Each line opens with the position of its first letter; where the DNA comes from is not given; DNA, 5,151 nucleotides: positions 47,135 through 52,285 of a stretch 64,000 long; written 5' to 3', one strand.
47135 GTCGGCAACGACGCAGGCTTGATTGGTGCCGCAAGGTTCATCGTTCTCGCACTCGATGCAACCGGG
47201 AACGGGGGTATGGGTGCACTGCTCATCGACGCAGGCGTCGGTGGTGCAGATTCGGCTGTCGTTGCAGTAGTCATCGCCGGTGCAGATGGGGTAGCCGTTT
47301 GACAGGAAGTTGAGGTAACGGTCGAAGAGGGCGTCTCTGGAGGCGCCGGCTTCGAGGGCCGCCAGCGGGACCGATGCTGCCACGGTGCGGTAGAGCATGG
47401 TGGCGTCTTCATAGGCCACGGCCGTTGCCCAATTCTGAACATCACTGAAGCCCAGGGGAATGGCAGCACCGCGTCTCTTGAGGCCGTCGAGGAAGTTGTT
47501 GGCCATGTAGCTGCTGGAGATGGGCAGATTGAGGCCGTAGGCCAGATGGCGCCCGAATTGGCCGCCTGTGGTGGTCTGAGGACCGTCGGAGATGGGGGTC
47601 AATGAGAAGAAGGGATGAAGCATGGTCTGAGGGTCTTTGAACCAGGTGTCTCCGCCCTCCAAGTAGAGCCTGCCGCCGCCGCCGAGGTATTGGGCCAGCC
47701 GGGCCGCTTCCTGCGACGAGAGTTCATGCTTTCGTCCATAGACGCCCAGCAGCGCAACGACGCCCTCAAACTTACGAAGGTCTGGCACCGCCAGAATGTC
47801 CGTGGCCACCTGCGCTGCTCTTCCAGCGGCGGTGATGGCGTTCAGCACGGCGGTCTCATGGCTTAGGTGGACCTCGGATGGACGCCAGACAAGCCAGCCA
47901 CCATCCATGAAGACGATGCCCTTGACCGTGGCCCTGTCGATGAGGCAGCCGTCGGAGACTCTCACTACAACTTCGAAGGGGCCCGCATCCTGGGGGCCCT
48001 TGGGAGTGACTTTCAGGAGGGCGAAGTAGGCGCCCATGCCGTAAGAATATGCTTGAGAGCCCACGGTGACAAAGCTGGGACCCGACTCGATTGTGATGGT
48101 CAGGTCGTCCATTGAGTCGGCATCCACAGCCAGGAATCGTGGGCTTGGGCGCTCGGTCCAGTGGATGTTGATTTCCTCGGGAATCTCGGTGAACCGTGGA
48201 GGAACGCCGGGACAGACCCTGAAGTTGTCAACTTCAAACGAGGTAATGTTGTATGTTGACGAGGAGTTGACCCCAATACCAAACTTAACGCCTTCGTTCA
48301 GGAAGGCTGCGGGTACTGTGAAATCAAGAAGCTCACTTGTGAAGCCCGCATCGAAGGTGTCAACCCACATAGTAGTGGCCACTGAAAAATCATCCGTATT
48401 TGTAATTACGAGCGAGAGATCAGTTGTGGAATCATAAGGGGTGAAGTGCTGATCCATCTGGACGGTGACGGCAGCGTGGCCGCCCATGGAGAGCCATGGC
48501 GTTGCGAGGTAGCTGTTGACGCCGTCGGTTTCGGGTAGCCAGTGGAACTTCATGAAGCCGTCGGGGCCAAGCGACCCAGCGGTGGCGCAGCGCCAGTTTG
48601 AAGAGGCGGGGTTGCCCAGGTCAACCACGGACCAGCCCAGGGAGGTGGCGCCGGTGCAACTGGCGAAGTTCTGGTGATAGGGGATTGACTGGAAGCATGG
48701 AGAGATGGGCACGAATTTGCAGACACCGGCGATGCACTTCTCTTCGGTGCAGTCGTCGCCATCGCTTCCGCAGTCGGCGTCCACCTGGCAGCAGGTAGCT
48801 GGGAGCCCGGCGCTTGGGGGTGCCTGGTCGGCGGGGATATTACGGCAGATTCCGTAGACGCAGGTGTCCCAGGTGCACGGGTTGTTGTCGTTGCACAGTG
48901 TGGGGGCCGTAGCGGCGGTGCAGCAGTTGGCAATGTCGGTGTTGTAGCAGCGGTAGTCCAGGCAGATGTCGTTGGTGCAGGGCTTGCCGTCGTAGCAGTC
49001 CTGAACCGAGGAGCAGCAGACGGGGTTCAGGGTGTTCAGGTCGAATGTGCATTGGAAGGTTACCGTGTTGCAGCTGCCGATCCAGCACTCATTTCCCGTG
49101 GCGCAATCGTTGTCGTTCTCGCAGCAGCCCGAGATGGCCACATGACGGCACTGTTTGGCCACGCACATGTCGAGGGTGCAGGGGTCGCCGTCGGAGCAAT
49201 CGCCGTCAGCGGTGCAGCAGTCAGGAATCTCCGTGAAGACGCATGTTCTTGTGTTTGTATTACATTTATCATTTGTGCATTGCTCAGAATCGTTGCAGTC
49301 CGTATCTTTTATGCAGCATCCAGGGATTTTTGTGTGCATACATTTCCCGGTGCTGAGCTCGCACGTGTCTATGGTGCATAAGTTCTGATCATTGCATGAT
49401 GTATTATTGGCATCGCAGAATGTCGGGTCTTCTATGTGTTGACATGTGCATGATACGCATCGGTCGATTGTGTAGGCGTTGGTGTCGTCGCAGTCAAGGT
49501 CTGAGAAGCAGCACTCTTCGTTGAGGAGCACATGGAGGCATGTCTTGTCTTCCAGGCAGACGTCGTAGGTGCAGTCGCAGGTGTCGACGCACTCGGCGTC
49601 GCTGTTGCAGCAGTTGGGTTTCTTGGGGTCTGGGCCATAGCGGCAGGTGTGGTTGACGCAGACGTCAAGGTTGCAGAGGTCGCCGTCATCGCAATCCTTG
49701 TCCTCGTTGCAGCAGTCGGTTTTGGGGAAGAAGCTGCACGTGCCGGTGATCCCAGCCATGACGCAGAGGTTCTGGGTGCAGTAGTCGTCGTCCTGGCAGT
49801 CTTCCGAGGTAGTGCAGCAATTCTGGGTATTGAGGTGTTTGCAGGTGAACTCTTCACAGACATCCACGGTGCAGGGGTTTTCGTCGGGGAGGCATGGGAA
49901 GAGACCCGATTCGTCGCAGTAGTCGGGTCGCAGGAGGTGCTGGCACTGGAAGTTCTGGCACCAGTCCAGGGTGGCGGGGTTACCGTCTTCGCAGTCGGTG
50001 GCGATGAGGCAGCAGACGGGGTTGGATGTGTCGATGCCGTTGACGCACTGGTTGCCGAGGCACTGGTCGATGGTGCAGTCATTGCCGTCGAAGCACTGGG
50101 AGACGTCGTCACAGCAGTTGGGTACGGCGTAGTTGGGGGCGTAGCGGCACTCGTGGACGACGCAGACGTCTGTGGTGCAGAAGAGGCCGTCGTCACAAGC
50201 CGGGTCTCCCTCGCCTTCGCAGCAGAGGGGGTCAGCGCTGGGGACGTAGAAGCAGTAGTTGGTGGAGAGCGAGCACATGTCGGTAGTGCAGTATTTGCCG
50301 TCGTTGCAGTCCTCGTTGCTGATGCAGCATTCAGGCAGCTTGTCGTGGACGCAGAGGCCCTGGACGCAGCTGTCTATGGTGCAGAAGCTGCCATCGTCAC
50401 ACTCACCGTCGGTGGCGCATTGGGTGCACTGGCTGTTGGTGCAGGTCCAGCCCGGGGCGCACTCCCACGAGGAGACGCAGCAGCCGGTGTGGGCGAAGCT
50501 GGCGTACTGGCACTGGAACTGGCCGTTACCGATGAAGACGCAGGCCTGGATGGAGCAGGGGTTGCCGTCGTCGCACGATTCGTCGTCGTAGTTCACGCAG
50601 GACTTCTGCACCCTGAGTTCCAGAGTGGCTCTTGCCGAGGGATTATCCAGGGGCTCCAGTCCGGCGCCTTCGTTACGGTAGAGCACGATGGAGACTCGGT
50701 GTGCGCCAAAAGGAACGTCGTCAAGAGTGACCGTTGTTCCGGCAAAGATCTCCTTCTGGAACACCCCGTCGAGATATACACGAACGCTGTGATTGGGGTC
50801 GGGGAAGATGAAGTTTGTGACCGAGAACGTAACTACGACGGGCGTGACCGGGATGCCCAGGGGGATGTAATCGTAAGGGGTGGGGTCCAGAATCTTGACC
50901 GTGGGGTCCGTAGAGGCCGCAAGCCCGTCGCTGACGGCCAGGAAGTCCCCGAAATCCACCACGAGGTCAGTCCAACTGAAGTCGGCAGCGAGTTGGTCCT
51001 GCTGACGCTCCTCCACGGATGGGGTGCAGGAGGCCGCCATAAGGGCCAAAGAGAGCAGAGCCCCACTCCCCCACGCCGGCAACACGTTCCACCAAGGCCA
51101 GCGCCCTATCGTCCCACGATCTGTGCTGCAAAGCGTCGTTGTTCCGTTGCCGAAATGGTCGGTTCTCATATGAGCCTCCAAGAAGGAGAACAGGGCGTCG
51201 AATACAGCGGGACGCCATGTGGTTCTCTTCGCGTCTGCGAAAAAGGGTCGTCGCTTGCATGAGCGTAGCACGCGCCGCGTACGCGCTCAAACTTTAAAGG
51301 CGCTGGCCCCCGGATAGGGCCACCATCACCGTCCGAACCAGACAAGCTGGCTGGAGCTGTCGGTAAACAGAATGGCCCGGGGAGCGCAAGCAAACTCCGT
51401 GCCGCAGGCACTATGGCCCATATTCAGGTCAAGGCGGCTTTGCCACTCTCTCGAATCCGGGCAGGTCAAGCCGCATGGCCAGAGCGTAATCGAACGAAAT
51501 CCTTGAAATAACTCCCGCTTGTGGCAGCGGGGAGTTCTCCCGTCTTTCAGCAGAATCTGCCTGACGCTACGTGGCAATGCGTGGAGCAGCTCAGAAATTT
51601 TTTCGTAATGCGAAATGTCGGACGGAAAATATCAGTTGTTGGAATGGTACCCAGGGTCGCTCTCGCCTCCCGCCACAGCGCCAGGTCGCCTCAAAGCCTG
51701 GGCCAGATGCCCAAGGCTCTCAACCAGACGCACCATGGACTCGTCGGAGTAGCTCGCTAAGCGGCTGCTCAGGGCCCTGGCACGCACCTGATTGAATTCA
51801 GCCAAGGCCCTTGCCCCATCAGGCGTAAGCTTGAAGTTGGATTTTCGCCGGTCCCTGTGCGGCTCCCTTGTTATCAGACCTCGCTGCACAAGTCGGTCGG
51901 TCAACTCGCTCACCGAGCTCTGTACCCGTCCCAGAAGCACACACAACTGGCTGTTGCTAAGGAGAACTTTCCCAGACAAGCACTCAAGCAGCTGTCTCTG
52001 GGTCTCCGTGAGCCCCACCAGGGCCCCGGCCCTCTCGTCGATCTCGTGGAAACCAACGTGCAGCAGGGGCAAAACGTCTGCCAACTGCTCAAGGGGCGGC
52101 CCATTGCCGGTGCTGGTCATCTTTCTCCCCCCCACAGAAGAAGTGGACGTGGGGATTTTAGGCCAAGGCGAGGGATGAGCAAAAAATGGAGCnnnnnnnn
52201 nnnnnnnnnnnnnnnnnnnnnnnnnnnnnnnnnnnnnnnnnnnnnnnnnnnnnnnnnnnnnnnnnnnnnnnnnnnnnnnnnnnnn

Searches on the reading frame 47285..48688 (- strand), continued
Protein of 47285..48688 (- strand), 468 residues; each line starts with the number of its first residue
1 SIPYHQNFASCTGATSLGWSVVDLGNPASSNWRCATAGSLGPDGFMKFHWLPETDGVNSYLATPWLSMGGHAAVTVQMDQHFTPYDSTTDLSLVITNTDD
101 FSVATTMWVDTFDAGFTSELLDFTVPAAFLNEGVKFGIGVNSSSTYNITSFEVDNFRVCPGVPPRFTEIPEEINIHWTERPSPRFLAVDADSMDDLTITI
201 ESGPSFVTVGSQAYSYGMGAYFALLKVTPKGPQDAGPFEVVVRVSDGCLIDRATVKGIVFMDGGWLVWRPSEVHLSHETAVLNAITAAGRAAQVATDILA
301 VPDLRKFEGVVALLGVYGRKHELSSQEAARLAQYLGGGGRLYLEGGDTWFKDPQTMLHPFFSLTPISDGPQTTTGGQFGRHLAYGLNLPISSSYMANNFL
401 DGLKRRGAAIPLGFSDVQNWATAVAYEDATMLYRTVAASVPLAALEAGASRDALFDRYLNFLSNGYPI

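Call 81: find_encoding_contigs(protein=P0127, flank=10000, max_places=2)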
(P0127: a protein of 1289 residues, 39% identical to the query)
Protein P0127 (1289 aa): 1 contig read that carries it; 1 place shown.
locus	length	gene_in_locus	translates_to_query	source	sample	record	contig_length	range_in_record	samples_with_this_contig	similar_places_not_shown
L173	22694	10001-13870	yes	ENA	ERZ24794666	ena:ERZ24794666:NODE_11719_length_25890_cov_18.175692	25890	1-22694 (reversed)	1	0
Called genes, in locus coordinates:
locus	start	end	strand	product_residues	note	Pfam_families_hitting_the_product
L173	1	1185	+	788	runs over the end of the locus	-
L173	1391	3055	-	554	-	PF00989:PAS (faint), PF00990:GGDEF, PF00563:EAL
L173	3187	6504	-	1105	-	PF00526:Dicty_CTDC (weak)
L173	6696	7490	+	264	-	-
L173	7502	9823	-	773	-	PF12450:vWF_A, PF13768:VWA_3, PF00092:VWA, PF13519:VWA_2, PF12034:YfbK_C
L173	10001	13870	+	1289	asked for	PF00526:Dicty_CTDC (weak)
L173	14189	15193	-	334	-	PF00561:Abhydrolase_1 (weak), PF01674:Lipase_2, PF06028:DUF915 (faint)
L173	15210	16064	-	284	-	PF02517:Rce1-like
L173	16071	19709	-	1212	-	PF00526:Dicty_CTDC (weak)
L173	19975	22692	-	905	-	?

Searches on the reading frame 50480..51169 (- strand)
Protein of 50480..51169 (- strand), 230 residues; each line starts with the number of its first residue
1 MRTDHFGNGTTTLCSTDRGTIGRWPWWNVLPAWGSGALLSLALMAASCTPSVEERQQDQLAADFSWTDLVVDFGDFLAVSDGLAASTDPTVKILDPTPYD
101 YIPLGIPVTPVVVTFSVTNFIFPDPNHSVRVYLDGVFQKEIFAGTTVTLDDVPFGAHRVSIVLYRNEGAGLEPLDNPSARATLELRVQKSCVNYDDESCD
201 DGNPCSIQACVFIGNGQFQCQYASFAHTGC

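Call 45: search_protein_families(library=pfam, proteins=[window:50480-51169:-], max_evalue=1)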
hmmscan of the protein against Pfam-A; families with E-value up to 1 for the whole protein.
window:50480-51169:- (230 aa): 2 families
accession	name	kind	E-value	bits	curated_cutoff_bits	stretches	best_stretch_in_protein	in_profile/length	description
PF00008.33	EGF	-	0.19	12.5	21.5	1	199-221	1-23/32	EGF-like domain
PF14194.11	Cys_rich_VLP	-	0.54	10.9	27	1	186-215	11-40/57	Cysteine-rich VLP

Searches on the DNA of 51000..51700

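Call 26: search_rna_families(source=window, start=51000, end=51700, threshold=evalue, max_evalue=10)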
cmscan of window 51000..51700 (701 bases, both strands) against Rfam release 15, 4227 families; matches with E-value up to 10: 2.
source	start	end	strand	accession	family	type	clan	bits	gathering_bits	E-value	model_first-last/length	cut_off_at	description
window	51136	51167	-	RF01933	bxd_5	Gene; lncRNA;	-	10.8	50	8.4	1-57/57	no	Bithoraxoid conserved region 5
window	51413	51508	-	RF02267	Vax2os1_2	Gene; lncRNA;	-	9.3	55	0.2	1-466/466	no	Vax2os1 conserved region 2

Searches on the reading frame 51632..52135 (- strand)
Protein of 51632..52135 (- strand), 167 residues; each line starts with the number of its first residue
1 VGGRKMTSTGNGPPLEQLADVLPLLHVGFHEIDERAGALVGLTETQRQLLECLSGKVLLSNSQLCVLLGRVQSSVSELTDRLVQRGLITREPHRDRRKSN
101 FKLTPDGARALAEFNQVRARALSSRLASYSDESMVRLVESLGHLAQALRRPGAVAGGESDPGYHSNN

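Call 3: search_protein_families(library=pfam, proteins=[window:51632-52135:-])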
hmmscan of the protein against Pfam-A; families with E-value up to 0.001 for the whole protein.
window:51632-52135:- (167 aa): 4 families
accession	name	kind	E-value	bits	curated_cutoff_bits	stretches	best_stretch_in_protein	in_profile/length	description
PF01047.28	MarR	-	2.8e-08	34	24.6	1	42-98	1-58/59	MarR family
PF13463.12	HTH_27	-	4.4e-07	30.5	22.2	1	42-107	1-68/68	Winged helix DNA-binding domain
PF12802.13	MarR_2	-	3.9e-06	27.4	27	1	41-97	2-59/61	MarR family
PF13412.12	HTH_24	-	0.00044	20.2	21.9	1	42-89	1-48/48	Winged helix-turn-helix DNA-binding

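Call 11: find_encoding_contigs(protein=window:51632-52120:-, flank=10000, max_places=10)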
Protein window:51632-52120:- (162 aa): 4 contigs read that carry it; 2 places shown.
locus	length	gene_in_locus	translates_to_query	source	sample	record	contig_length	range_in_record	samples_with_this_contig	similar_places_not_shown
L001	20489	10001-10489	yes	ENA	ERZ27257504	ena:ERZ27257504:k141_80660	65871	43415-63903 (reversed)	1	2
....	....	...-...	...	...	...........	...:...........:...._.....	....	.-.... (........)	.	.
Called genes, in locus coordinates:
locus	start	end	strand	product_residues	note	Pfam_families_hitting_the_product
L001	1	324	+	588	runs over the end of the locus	PF01336:tRNA_anti-codon, PF01409:tRNA-synt_2d (faint), PF00152:tRNA-synt_2, PF02938:GAD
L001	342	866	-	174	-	PF26766:Choice_anch_L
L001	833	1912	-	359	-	PF11617:Cu-binding_MopE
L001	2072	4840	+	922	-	PF14870:PSII_BNR (faint), PF15902:Sortilin-Vps10 (faint)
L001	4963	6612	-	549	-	PF10282:Lactonase (faint)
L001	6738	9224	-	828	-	PF08447:PAS_3, PF00989:PAS, PF08448:PAS_4, PF13188:PAS_8 (weak), PF08447:PAS_3 (weak), PF13426:PAS_9 (weak), PF02518:HATPase_c, PF00072:Response_reg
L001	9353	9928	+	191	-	PF08207:EFP_N, PF01132:EFP, PF09285:Elong-fact-P_C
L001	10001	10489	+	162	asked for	PF12802:MarR_2 (weak), PF01047:MarR, PF13463:HTH_27 (faint)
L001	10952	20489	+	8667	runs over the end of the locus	-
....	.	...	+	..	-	?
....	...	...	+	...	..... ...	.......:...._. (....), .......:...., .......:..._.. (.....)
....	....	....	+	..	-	?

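Call 12: find_homologous_proteins(query=window:51635-52120:-)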
Query window:51635-52120:- (162 aa): 1 proteins with E <= 0.001 among 513 candidates.
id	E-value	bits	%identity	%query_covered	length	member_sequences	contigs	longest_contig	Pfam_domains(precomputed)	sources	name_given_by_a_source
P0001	3.1e-97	340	99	100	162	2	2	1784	PF01047.29,PF13463.13,PF12802.14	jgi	-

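Call 13: search_protein_families(library=ncbifam, proteins=[window:51632-52120:-], max_evalue=0.01)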
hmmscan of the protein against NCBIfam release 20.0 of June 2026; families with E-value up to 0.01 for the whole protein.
window:51632-52120:- (162 aa): 10 families
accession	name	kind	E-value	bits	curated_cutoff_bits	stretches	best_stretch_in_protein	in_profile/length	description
NF041230.1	BagL_FevM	exception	1.1e-05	25.5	230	1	34-138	35-140/145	MarR family transcriptional regulator BagL/FevM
NF053777.1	Saro0803TransReg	equivalog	2.4e-05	24.1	200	1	35-134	33-133/140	Saro_0803 family transcriptional regulator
TIGR02337.1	HpaR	equivalog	7.6e-05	22.5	121.2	1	36-135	25-125/130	homoprotocatechuate degradation operon regulator HpaR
NF002926.0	PRK03573.1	equivalog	0.00019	21.4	120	1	55-139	48-133/144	transcriptional regulator SlyA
NF008565.1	PRK11512.1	equivalog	0.00031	20.8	240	1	36-124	37-126/144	multiple antibiotic resistance transcriptional regulator MarR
NF045593.1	bilirub_TF_BilQ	equivalog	0.00045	19.9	125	1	74-140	65-132/135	bilirubin utilization transcriptional regulator BilQ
NF038251.1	AdcR_fam_Zn_TF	equivalog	0.00077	19.7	175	1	35-118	32-115/143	zinc-dependent MarR family transcriptional regulator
NF053755.1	MsvR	equivalog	0.00094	18.9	220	1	40-112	14-86/236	transcriptional factor MsvR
NF008122.0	PRK10870.1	equivalog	0.0014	18.4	157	1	56-127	74-146/176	transcriptional repressor MprA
TIGR04472.1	reg_rSAM_mob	hypoth_equivalog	0.0022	18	240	1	59-143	51-136/141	radical SAM mobile pair system MarR family transcriptional regulator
